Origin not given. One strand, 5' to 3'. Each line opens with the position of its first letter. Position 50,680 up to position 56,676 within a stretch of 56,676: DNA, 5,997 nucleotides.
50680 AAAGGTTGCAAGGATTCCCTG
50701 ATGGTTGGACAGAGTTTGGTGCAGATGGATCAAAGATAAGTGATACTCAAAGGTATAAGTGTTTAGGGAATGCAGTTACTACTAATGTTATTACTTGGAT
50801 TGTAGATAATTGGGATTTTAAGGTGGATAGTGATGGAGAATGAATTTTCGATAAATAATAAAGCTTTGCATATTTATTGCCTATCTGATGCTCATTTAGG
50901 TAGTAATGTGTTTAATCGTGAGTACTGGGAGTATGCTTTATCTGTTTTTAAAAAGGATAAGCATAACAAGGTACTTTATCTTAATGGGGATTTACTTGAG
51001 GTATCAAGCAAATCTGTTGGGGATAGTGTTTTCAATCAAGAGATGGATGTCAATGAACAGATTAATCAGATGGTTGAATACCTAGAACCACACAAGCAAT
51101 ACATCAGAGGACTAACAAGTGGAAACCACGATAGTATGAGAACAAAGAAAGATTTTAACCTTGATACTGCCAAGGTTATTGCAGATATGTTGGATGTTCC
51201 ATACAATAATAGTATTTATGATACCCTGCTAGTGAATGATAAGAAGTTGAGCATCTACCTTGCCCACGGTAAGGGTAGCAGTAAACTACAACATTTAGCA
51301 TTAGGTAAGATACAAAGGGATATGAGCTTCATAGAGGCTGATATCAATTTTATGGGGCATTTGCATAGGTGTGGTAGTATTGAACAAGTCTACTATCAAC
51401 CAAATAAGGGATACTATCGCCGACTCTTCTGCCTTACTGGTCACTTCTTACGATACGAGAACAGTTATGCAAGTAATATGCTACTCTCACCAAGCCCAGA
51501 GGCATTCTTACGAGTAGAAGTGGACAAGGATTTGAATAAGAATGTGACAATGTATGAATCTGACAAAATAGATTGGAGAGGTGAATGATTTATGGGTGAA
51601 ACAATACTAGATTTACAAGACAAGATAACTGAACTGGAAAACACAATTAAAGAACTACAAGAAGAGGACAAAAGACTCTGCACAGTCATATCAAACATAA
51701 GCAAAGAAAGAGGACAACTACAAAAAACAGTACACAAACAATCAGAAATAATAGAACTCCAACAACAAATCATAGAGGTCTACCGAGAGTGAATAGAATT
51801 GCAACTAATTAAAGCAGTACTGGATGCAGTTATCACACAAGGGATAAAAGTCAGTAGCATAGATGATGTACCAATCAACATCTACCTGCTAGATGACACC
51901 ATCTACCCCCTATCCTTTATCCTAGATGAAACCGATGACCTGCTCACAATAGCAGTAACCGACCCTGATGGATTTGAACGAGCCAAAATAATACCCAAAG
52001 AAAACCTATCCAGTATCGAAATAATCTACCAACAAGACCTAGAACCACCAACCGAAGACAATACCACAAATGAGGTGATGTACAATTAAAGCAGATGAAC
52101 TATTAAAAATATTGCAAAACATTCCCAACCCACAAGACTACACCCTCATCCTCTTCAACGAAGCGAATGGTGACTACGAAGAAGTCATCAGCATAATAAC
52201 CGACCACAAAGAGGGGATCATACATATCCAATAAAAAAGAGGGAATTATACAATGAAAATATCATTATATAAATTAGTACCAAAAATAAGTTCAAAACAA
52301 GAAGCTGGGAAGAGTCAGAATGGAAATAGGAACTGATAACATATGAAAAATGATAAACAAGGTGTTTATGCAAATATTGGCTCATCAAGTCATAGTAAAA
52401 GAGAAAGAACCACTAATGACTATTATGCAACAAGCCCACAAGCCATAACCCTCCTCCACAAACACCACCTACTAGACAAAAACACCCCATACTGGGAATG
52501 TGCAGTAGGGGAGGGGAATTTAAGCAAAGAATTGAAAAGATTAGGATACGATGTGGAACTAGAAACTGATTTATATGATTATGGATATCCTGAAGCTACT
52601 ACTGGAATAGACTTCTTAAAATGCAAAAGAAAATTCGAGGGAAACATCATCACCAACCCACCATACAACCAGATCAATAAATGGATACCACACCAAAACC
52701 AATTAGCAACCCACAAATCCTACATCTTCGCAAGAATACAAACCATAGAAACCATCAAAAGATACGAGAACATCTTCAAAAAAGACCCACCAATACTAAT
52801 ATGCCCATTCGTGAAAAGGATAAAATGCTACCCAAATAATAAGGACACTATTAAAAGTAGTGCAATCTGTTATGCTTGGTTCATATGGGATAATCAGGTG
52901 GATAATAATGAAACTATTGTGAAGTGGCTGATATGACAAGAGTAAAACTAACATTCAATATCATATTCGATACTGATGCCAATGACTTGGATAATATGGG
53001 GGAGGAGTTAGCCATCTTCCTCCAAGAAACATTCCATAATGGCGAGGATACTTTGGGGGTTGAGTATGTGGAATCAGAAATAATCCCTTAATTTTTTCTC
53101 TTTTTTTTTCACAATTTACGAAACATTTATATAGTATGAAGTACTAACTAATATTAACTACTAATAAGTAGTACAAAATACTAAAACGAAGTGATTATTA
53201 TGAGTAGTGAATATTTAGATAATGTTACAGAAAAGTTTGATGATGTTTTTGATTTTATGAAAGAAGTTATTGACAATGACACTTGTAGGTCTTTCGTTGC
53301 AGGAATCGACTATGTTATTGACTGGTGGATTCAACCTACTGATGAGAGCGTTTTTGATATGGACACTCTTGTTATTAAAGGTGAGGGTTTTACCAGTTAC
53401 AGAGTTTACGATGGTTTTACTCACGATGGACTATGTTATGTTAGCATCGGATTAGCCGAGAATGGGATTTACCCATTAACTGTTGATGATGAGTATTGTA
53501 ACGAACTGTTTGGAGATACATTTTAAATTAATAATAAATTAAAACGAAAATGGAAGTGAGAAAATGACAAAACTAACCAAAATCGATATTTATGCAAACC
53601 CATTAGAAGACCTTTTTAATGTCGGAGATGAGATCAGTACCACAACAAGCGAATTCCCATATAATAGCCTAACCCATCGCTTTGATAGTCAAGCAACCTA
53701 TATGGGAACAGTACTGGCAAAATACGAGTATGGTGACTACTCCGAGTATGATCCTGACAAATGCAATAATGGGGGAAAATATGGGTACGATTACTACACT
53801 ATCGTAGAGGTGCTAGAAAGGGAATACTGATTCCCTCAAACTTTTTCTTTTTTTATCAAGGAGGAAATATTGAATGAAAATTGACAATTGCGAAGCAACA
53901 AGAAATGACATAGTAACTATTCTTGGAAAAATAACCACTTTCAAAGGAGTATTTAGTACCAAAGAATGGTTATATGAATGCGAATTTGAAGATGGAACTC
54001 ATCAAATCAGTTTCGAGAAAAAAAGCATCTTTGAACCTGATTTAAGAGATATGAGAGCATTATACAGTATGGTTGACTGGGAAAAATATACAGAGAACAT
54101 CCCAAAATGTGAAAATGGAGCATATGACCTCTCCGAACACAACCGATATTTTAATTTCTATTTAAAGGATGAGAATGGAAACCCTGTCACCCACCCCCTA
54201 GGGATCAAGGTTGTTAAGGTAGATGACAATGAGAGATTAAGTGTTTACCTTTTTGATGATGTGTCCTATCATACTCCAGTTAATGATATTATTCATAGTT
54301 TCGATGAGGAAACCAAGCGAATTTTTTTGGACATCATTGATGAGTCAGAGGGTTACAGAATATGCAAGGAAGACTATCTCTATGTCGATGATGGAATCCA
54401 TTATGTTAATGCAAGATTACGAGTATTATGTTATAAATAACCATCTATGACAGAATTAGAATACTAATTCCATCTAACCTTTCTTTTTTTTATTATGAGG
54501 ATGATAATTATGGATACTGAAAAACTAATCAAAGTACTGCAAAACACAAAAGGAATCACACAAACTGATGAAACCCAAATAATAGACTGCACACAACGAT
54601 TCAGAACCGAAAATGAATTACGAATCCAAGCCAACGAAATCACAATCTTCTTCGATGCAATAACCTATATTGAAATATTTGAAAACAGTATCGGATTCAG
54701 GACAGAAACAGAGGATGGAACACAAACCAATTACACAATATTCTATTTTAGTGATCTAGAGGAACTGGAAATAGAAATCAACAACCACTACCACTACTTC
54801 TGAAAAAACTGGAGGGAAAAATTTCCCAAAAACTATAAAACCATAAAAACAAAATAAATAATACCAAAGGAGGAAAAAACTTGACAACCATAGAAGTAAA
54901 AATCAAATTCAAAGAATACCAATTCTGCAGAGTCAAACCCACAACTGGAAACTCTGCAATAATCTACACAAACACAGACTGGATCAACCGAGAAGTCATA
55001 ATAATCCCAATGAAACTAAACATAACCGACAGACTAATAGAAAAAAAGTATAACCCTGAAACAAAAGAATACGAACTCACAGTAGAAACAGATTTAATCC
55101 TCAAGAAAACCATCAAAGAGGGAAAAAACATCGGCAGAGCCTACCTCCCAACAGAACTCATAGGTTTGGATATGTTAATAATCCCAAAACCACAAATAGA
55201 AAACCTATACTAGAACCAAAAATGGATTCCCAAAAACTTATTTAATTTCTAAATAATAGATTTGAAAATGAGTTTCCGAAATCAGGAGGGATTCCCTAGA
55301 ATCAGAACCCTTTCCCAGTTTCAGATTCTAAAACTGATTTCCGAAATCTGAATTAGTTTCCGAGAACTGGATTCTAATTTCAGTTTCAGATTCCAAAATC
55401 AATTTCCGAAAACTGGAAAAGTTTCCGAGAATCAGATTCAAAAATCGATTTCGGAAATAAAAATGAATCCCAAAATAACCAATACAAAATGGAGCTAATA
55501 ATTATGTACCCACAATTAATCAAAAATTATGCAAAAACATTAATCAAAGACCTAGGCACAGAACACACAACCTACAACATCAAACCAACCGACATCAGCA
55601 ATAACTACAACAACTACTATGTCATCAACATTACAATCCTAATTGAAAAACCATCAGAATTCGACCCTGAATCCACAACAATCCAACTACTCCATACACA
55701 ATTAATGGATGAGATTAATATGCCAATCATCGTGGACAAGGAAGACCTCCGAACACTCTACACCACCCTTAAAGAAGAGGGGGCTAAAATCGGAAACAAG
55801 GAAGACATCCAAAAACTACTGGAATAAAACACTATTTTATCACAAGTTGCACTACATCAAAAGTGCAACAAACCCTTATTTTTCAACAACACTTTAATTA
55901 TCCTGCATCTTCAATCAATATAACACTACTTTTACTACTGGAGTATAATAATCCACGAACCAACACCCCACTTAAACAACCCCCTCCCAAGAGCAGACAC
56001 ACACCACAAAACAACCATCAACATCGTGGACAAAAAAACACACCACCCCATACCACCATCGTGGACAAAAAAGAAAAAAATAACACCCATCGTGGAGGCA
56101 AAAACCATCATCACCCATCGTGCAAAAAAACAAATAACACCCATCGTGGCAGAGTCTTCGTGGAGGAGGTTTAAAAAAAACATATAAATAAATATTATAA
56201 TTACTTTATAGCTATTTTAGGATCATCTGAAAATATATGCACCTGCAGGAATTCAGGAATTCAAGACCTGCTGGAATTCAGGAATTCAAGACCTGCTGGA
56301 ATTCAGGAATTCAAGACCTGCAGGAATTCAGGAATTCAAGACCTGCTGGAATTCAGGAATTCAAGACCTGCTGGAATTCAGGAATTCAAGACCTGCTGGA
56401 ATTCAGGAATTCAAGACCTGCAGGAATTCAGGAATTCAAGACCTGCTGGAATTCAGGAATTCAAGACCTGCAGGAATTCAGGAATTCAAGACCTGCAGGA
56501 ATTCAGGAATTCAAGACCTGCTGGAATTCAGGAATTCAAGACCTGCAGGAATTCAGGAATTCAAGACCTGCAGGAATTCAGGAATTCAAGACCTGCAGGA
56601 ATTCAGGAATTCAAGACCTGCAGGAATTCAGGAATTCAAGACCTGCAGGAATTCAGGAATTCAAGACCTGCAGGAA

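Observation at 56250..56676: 25-bp tandem array (17 to 22 units) closing the genome, with two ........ sub-repeats per unit and a one-base A/T switch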

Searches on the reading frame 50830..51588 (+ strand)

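Call 12: search_protein_families(library=pfam, proteins=[window:50830-51588:+], max_evalue=0.01)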
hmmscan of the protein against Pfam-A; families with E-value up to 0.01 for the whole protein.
window:50830-51588:+ (252 aa): 0 families

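Call 85: search_protein_families(library=phrogs, proteins=[window:50830-51588:+], max_evalue=0.001)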
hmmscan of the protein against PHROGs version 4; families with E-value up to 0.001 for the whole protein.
window:50830-51588:+ (252 aa): 2 families
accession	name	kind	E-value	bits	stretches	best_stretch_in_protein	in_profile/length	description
phrog_7339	-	DNA, RNA and nucleotide metabolism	3.3e-21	76.8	1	9-229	26-247/263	DNA repair exonuclease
phrog_284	-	DNA, RNA and nucleotide metabolism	5.8e-09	36.3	1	41-184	165-343/398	exonuclease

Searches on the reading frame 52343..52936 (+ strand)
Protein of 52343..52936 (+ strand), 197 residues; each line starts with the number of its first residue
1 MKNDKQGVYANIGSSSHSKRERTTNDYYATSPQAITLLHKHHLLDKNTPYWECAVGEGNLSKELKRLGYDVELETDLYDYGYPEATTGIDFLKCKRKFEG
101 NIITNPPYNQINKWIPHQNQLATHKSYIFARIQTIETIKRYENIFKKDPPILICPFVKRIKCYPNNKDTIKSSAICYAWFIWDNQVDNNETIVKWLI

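Call 12: search_protein_families(library=pfam, proteins=[window:52343-52936:+], max_evalue=0.01)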
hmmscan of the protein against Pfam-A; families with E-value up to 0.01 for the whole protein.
window:52343-52936:+ (197 aa): 0 families

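Call 38: search_protein_families(library=phrogs, proteins=[window:52343-52936:+], max_evalue=0.01)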
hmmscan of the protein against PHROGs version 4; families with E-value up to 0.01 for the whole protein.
window:52343-52936:+ (197 aa): 2 families
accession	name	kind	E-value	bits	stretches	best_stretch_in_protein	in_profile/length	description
phrog_799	-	other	3e-45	156.2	1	9-196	196-379/458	DNA methyltransferase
phrog_5172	-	unknown function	0.00016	21.6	1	21-111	16-106/377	-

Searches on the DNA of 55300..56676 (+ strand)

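Call 8: search_dna_similar(query=window:55300-56676:+, collection=phages, mode=distant)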
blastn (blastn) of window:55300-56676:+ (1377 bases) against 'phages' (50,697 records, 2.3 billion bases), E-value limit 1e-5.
No match.

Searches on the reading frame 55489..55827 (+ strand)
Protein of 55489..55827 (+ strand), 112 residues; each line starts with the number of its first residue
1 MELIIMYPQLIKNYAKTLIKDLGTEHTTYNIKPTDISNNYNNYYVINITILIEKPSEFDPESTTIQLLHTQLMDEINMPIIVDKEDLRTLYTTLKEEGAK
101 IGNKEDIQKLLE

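Call 11: search_protein_families(library=pfam, proteins=[window:55489-55827:+], max_evalue=0.01)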
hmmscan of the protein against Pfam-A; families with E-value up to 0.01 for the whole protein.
window:55489-55827:+ (112 aa): 0 families

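Call 21: find_related_loci(query=window:55489-55827:+, collection=viral_contigs, flank=6000)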
Query window:55489-55827:+ (112 aa) in viral_contigs; peptide patterns used: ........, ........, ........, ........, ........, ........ (x = any residue, [..] = any of these).
20 stretches matched a pattern; 3 encode a relative of the query (tblastn E <= 1e-3); 3 distinct loci.
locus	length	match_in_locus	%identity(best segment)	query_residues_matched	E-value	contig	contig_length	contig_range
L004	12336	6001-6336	97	1-112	2e-69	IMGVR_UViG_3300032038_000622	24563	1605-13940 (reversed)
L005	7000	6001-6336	94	1-112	5e-67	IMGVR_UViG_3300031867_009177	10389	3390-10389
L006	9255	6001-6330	94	3-112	1e-55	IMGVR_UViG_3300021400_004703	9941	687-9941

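Call 26: find_homologous_proteins(query=window:55489-55827:+)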
Query window:55489-55827:+ (112 aa): 1 proteins with E <= 0.001 among 6 candidates.
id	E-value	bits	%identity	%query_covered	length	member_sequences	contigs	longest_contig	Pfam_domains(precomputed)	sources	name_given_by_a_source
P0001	1.5e-60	219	96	96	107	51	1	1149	-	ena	-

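Call 27: find_encoding_contigs(protein=P0001, flank=6000, max_places=10)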
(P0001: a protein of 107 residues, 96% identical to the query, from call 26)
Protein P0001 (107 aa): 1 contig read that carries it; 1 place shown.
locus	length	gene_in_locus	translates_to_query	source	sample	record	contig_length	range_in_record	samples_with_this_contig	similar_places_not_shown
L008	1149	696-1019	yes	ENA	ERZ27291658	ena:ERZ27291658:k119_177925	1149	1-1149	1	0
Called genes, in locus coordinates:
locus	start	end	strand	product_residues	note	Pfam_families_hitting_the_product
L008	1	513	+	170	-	?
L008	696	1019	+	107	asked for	-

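Call 28: list_cluster_members(proteins=[P0001])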
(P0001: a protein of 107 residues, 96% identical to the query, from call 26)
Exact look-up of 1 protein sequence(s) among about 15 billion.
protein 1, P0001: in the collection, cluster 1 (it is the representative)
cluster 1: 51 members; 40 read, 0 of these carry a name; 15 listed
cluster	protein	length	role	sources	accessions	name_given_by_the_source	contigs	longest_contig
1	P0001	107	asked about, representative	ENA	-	-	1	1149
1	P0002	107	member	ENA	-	-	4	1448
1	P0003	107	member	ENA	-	-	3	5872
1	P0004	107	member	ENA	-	-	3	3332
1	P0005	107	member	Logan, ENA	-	-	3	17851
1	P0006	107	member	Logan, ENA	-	-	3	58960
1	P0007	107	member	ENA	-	-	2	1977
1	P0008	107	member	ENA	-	-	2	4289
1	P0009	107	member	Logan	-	-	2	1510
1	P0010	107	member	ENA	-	-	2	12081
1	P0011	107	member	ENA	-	-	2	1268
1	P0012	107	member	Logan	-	-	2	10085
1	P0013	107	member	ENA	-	-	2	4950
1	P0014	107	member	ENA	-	-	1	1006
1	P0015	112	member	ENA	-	-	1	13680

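Call 29: find_encoding_contigs(protein=P0006, flank=8000, max_places=6)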
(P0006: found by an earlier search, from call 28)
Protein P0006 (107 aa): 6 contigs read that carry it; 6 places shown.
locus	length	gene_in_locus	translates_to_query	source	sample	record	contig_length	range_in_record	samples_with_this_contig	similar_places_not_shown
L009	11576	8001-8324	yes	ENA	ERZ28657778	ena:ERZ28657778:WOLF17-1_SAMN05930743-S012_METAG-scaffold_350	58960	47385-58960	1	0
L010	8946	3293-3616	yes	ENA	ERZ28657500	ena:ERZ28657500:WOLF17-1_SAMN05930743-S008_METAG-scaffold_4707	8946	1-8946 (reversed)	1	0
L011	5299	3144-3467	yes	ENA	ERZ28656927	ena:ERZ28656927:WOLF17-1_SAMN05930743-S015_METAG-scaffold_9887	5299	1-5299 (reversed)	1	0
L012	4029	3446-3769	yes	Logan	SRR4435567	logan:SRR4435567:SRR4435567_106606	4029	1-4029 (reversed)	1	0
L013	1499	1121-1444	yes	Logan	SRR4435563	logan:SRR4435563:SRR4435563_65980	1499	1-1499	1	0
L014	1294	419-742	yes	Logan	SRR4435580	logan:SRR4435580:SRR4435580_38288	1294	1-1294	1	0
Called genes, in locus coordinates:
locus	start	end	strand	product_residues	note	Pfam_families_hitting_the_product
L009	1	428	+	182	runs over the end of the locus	PF13392:HNH_3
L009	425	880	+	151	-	-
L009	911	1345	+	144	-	-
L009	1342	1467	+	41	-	-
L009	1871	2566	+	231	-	PF02732:ERCC4, PF14520:HHH_5 (weak)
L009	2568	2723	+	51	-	-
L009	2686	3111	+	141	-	PF11753:DUF3310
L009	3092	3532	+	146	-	-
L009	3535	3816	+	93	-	-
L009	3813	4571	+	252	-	PF00149:Metallophos (weak)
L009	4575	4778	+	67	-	-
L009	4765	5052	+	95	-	-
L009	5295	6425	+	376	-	PF02310:B12-binding (weak)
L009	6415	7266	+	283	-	PF04055:Radical_SAM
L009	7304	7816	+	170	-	-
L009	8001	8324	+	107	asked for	-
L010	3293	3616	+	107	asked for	-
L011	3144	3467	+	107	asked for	-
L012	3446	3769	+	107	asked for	-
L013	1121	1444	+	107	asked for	-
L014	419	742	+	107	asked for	-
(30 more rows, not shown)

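Call 30: find_encoding_contigs(protein=P0005, flank=8000, max_places=6)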
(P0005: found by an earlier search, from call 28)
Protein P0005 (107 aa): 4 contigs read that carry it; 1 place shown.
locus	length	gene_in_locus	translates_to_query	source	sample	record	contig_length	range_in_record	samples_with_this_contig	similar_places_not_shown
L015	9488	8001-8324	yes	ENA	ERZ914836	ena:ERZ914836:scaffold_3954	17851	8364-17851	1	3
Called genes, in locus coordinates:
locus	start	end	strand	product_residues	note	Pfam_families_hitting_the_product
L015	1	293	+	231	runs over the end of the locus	PF02732:ERCC4, PF14520:HHH_5 (weak)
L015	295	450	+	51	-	-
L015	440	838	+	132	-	PF11753:DUF3310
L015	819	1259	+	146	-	-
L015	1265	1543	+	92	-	-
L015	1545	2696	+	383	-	PF00145:DNA_methylase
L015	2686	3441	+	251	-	-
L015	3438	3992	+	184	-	PF01507:PAPS_reduct (weak)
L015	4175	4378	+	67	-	-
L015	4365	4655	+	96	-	-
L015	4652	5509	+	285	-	-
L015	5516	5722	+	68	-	-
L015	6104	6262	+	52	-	-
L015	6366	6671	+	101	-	-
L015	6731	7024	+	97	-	-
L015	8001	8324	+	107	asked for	-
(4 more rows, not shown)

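Call 34: find_encoding_contigs(protein=P0015, flank=8000, max_places=4)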
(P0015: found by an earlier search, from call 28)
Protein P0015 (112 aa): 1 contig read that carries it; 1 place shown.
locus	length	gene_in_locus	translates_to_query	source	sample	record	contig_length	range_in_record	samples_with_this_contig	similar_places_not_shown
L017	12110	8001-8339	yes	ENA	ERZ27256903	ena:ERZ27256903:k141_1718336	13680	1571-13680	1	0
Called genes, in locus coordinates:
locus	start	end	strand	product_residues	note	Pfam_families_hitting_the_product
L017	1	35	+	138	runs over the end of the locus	PF11753:DUF3310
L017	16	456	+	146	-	-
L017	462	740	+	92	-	-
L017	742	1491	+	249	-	PF00145:DNA_methylase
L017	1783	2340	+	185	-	PF00145:DNA_methylase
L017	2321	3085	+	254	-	-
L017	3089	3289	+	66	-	-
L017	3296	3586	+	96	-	-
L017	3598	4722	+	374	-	-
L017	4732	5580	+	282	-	PF04055:Radical_SAM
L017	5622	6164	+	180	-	-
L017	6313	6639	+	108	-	-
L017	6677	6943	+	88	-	-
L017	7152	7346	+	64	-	-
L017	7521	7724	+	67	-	-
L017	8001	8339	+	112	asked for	-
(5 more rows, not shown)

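Call 35: find_encoding_contigs(protein=P0010, flank=8000, max_places=4)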
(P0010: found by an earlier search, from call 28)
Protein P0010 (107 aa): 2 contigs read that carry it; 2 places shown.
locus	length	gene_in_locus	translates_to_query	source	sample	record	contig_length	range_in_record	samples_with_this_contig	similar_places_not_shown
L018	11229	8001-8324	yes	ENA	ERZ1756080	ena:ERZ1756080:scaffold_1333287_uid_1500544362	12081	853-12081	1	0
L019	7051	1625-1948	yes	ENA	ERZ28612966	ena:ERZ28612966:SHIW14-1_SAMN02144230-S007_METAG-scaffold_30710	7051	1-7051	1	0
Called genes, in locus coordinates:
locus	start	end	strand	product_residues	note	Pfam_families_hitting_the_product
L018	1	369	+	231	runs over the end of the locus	PF02732:ERCC4, PF14520:HHH_5 (faint)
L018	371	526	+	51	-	-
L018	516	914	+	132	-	PF11753:DUF3310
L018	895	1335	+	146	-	-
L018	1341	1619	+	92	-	-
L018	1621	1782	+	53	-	-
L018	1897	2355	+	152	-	-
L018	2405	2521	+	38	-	-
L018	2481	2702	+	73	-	-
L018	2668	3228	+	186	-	PF00145:DNA_methylase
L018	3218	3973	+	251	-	-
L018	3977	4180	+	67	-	-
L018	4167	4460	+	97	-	-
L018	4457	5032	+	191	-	PF01844:HNH (weak)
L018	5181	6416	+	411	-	PF02310:B12-binding (weak)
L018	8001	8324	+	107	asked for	-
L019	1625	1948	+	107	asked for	-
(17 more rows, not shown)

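Call 36: find_encoding_contigs(protein=P0012, flank=8000, max_places=4)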
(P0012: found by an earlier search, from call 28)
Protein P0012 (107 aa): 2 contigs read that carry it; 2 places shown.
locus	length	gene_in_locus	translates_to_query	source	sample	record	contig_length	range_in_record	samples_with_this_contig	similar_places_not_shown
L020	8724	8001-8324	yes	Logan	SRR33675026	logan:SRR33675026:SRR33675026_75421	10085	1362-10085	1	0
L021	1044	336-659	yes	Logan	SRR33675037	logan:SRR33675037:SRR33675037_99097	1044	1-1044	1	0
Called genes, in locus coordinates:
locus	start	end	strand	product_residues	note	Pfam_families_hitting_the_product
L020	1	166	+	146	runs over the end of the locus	-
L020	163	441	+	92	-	-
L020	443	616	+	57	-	-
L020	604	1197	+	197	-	PF00145:DNA_methylase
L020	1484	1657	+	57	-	-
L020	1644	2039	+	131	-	PF00145:DNA_methylase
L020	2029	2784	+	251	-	-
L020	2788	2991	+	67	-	-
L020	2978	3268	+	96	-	-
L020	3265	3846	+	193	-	PF01844:HNH (weak), PF13391:HNH_2 (weak)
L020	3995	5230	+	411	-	PF02310:B12-binding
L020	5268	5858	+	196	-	-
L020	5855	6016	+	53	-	-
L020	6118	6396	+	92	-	-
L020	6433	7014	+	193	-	-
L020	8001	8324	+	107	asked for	-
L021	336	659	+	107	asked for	-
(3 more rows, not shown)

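Call 88: find_encoding_contigs(protein=P0003, flank=5000, max_places=10)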
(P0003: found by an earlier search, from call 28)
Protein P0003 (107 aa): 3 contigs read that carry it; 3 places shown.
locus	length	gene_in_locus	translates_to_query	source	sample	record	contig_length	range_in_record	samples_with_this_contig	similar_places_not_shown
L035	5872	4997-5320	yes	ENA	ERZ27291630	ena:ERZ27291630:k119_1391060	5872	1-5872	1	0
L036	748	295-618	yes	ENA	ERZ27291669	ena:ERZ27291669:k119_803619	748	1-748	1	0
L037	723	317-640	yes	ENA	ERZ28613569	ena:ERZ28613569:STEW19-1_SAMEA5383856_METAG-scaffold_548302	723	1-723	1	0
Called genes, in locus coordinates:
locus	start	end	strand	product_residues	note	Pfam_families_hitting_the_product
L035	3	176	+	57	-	?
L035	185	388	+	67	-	-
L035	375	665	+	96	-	-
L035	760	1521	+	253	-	-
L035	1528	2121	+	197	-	-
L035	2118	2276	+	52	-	-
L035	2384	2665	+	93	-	-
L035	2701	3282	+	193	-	-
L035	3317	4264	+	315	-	PF04055:Radical_SAM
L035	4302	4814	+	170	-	-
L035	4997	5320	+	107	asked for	-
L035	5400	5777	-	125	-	-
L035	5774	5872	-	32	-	?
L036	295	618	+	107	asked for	-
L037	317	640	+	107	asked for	-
